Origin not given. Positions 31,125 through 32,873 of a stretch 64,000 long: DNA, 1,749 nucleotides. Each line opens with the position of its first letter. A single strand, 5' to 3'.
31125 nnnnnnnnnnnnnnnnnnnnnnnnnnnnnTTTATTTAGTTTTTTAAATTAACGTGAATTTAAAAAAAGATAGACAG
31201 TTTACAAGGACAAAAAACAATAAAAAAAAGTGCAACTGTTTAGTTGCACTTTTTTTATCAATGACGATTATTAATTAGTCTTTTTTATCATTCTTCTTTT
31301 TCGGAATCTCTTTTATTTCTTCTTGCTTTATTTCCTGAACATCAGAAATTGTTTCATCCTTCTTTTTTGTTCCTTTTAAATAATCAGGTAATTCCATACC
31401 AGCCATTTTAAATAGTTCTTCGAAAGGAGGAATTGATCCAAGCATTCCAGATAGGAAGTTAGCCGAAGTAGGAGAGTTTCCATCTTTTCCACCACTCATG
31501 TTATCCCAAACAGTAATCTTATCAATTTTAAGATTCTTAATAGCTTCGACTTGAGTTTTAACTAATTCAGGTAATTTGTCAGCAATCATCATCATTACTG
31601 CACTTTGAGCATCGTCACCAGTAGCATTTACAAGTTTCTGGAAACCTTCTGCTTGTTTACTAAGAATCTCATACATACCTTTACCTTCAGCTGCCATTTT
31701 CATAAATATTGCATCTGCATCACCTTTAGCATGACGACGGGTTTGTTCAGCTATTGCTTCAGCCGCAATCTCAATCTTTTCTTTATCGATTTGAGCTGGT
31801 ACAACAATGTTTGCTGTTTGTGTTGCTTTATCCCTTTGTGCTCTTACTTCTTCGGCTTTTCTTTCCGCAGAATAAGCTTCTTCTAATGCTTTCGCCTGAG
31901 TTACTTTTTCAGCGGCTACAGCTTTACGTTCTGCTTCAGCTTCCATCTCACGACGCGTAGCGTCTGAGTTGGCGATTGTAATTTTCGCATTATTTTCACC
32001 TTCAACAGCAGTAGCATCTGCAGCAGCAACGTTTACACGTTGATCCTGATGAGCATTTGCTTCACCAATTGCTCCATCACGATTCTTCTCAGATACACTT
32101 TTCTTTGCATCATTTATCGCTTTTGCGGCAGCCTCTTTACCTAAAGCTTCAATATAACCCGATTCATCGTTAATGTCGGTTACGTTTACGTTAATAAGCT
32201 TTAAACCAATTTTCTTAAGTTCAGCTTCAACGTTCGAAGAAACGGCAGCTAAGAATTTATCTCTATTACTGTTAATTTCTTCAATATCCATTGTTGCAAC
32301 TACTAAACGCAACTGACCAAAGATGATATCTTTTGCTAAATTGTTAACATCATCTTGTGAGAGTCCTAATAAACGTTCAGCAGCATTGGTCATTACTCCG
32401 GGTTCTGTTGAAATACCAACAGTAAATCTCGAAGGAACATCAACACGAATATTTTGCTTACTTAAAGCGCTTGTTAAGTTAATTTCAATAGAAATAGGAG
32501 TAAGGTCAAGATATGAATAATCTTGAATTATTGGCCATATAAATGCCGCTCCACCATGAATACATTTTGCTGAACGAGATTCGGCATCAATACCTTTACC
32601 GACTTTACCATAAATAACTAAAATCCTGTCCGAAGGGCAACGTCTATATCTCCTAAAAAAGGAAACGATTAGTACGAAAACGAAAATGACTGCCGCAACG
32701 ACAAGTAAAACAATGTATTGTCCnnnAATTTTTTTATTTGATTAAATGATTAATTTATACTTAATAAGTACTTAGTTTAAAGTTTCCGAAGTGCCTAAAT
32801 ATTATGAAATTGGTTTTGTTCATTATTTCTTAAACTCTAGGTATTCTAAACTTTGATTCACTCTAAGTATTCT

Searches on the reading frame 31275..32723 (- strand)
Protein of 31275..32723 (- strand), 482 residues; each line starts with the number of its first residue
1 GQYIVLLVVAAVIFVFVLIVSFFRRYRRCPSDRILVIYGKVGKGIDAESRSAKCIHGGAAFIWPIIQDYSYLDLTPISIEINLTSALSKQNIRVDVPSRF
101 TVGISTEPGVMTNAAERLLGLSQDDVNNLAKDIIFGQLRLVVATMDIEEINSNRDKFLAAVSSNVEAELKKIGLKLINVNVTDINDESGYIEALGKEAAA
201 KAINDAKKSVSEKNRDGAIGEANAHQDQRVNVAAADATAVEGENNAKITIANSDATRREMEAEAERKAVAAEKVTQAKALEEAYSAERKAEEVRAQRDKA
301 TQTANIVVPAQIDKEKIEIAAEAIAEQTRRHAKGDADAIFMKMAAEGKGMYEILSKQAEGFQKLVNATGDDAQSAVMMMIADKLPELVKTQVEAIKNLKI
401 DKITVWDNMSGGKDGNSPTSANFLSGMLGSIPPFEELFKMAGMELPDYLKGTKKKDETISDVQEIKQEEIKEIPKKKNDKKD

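Call 18: search_protein_families(library=pfam, proteins=[window:31275-32723:-], max_evalue=0.00001)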
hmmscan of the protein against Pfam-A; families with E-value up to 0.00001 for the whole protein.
window:31275-32723:- (482 aa): 1 family
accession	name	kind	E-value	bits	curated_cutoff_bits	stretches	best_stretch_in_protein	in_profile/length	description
PF01145.31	Band_7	-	1.4e-28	100.6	23.6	1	34-214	8-175/176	SPFH domain / Band 7 family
